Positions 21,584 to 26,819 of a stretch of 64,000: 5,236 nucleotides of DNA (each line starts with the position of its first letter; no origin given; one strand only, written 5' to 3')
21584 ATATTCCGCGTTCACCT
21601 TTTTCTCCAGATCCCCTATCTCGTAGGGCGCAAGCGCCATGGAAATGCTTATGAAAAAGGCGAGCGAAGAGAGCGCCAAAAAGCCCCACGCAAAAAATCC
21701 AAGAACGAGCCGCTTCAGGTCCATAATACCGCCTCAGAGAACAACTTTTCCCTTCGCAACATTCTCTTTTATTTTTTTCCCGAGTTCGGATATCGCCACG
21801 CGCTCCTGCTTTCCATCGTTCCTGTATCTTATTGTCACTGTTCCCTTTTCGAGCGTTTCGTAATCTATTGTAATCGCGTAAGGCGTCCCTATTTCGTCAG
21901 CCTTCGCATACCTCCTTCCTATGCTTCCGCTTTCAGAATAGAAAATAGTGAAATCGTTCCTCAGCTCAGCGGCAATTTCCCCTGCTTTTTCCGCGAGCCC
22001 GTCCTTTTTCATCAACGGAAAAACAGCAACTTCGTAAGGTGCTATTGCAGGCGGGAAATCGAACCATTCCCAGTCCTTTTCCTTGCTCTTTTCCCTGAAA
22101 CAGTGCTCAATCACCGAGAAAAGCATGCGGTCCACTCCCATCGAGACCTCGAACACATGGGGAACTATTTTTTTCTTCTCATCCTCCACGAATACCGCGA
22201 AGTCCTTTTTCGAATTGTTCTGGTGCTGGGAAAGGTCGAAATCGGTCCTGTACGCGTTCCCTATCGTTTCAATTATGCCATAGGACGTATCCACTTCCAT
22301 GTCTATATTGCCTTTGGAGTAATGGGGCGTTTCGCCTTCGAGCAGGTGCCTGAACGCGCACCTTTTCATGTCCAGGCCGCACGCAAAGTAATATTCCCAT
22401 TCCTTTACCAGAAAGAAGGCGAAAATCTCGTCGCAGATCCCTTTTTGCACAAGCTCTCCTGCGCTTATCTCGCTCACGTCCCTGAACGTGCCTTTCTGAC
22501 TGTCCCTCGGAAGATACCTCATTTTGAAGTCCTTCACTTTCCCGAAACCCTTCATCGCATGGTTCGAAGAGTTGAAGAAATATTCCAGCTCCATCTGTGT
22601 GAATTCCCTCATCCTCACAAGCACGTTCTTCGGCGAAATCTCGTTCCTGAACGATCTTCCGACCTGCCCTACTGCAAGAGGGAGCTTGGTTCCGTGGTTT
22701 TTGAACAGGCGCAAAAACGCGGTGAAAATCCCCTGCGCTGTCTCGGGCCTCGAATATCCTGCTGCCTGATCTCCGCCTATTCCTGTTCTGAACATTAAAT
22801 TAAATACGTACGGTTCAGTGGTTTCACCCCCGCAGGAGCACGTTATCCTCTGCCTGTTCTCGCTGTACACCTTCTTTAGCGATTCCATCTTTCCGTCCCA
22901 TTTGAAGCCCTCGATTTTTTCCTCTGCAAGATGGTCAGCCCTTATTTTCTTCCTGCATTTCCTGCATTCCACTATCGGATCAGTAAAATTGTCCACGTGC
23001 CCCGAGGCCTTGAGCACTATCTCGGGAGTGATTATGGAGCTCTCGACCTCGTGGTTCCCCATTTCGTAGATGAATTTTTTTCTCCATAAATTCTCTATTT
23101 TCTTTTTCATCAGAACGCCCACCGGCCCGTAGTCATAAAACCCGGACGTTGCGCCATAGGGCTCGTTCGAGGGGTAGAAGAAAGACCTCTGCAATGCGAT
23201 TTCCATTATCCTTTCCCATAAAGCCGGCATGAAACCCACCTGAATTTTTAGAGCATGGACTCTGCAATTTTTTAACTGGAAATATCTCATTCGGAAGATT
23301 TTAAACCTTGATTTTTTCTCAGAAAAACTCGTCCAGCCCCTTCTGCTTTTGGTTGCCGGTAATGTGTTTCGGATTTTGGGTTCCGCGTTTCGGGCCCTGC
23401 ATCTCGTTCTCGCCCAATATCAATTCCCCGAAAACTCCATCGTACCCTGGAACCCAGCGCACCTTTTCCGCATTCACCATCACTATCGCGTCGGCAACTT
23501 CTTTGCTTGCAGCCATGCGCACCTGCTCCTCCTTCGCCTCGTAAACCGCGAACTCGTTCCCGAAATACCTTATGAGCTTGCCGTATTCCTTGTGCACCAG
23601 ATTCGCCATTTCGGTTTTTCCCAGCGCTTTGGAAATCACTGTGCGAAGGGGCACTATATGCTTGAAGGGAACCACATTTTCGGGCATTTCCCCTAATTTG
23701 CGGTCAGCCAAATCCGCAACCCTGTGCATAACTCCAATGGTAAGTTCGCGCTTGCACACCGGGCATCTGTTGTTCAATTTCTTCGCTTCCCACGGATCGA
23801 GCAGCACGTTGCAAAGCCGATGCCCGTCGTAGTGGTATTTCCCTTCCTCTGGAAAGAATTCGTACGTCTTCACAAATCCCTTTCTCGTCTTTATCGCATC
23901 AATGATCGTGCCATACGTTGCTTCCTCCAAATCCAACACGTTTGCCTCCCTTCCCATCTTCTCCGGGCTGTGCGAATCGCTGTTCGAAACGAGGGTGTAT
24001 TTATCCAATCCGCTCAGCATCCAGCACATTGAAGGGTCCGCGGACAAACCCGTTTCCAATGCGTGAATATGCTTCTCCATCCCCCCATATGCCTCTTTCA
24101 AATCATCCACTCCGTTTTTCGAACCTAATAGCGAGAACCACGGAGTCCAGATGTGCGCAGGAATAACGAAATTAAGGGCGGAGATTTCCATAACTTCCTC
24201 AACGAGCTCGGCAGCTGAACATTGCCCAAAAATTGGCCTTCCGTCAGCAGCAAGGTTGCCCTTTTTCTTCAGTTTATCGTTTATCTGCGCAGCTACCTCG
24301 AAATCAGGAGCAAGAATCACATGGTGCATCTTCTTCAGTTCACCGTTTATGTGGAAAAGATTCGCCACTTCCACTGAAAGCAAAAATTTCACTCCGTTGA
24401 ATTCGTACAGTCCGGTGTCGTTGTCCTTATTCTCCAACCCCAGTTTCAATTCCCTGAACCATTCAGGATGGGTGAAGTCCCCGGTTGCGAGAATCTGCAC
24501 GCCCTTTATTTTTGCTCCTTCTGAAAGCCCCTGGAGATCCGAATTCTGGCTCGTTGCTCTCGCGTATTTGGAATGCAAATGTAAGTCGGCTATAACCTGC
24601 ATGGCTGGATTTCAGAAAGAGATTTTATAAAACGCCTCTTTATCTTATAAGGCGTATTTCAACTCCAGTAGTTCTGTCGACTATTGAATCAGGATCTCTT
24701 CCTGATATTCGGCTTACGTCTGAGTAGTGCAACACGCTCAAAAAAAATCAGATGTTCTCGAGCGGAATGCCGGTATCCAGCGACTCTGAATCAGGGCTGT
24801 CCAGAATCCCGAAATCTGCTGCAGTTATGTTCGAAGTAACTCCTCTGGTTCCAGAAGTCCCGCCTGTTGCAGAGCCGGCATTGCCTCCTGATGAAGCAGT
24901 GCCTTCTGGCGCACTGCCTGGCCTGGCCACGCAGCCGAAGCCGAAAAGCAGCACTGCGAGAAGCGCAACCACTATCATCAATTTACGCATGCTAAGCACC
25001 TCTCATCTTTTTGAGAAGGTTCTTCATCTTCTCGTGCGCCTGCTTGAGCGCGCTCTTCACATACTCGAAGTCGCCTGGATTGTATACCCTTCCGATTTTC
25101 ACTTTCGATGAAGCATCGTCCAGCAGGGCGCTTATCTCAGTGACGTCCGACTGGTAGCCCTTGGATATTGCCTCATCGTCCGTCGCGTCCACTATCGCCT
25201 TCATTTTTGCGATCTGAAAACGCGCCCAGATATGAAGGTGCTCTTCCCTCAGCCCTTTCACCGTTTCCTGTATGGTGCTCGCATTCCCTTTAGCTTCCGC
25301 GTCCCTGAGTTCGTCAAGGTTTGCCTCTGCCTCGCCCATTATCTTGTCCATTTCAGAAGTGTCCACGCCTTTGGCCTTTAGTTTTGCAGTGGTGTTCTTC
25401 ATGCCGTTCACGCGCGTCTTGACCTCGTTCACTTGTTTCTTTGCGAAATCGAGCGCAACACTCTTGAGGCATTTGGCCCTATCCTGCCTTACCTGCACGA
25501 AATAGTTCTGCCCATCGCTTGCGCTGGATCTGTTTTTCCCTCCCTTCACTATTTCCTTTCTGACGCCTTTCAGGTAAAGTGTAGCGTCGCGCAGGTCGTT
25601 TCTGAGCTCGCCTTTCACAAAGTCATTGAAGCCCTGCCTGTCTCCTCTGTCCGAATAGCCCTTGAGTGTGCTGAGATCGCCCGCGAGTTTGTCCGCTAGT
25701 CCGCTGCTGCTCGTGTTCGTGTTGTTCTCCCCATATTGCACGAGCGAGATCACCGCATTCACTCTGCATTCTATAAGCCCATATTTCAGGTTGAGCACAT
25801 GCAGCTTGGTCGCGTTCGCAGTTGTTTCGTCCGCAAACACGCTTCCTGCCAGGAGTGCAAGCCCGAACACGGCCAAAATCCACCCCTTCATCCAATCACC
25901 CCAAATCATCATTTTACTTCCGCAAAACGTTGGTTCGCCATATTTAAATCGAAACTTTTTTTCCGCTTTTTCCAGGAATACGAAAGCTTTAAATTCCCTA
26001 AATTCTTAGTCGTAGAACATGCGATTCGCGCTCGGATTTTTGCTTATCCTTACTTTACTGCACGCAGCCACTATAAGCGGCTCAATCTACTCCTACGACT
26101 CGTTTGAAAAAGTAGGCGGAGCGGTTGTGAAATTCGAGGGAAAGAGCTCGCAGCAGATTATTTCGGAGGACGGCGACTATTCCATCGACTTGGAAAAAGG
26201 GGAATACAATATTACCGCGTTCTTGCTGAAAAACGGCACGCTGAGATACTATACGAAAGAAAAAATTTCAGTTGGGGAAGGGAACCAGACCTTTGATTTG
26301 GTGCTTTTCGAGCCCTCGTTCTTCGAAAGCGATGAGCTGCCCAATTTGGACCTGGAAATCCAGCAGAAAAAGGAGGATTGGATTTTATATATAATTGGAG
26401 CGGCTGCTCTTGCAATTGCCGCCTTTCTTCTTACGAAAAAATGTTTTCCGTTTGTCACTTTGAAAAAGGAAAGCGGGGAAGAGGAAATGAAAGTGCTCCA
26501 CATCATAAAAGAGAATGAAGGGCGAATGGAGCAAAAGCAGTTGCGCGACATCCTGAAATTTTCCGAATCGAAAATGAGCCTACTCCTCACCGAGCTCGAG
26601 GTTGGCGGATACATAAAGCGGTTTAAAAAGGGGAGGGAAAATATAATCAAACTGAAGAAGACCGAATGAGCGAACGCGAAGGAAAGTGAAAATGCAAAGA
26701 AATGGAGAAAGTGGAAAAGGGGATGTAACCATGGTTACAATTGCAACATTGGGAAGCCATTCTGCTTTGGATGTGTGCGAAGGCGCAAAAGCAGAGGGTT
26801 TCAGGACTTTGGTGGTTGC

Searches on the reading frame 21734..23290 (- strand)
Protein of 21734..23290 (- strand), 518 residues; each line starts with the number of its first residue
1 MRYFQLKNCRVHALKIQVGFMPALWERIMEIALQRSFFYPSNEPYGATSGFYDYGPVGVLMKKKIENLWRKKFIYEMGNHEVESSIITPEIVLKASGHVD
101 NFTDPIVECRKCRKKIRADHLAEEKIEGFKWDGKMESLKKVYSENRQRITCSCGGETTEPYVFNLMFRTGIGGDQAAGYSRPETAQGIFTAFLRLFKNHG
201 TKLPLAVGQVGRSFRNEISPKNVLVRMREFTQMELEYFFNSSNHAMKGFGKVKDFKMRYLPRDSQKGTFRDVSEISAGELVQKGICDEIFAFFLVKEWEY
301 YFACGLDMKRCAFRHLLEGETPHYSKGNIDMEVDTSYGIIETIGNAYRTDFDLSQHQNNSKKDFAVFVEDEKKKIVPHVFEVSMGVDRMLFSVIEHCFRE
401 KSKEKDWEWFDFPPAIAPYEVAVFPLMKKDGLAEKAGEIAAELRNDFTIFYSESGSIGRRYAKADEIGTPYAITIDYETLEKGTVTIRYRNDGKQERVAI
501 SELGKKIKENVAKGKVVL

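Call 28: search_protein_families(library=pfam, proteins=[window:21734-23290:-], max_evalue=0.001)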
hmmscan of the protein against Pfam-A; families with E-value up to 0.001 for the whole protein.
window:21734-23290:- (518 aa): 2 families
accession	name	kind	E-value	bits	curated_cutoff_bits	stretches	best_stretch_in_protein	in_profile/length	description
PF03129.25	HGTP_anticodon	-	1.7e-21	76.6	21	1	420-510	1-94/94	Anticodon binding domain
PF00587.30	tRNA-synt_2b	-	8.3e-08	32.9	29.3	1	181-241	14-73/179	tRNA synthetase class II core domain (G, H, P, S and T)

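Call 29: find_homologous_proteins(query=window:21734-23290:-, max_evalue=1e-30)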
Query window:21734-23290:- (518 aa): 8000 proteins with E <= 1e-30 among 8000 candidates; the best 120 are listed.
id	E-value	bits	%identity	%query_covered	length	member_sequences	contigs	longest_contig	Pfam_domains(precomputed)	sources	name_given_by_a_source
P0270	0.0e+0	1034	88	96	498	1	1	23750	PF03129.26,PF00587.31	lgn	-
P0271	0.0e+0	1016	87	96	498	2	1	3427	PF03129.26,PF00587.31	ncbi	-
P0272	0.0e+0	1015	85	96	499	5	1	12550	PF03129.26,PF00587.31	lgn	-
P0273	0.0e+0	1011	86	96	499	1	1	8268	PF03129.26,PF00587.31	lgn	-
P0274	5.9e-279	944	79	97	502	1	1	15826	PF03129.26,PF00587.31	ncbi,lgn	-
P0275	1.1e-274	930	80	96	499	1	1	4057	PF03129.26,PF00587.31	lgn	-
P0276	1.2e-272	923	79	95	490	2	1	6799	PF03129.26,PF00587.31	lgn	-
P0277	2.8e-272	922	78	96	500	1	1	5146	PF03129.26,PF00587.31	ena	-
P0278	4.1e-269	911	77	96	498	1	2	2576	PF03129.26,PF00587.31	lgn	-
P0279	3.2e-268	909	78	96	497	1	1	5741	PF03129.26,PF00587.31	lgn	-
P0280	1.3e-264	897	78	94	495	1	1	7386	PF03129.26,PF00587.31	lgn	-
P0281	1.8e-264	896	77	96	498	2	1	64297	PF03129.26,PF00587.31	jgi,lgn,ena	-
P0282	5.7e-263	891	77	96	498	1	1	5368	PF03129.26,PF00587.31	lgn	-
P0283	1.3e-246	837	72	96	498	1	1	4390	PF03129.26,PF00587.31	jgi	jgi:glycyl-tRNA synthetase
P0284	2.5e-225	767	67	95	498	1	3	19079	PF03129.26,PF00587.31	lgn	-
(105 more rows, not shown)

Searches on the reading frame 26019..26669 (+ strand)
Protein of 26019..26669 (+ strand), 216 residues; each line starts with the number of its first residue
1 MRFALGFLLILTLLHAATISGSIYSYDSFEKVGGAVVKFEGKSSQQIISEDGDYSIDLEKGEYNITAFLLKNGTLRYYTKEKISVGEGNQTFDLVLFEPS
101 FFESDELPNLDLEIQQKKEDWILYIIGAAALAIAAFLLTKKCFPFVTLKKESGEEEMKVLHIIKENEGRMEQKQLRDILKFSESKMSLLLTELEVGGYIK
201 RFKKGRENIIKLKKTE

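Call 65: search_protein_families(library=pfam, proteins=[window:26019-26669:+], max_evalue=0.01)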
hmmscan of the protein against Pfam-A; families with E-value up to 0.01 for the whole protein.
window:26019-26669:+ (216 aa): 6 families
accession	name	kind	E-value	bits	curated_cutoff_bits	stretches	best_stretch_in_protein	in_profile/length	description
PF24034.1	DUF7343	-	8.4e-17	61.2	27.6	1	155-212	4-61/62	Domain of unknown function (DUF7343)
PF13601.12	HTH_34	-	0.00028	21.4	27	1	157-205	3-50/80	Winged helix DNA-binding domain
PF01047.28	MarR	-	0.0005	20.3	24.6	1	155-203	4-51/59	MarR family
PF12802.13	MarR_2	-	0.0015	19.1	27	1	158-201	9-52/61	MarR family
PF22665.2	DUF6293_C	-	0.0028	18.5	27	0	158-214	16-92/101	DUF6293 C-terminal winged helix domain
PF13715.12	CarbopepD_reg_2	-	0.0055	17.2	32.2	1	19-67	1-50/88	CarboxypepD_reg-like domain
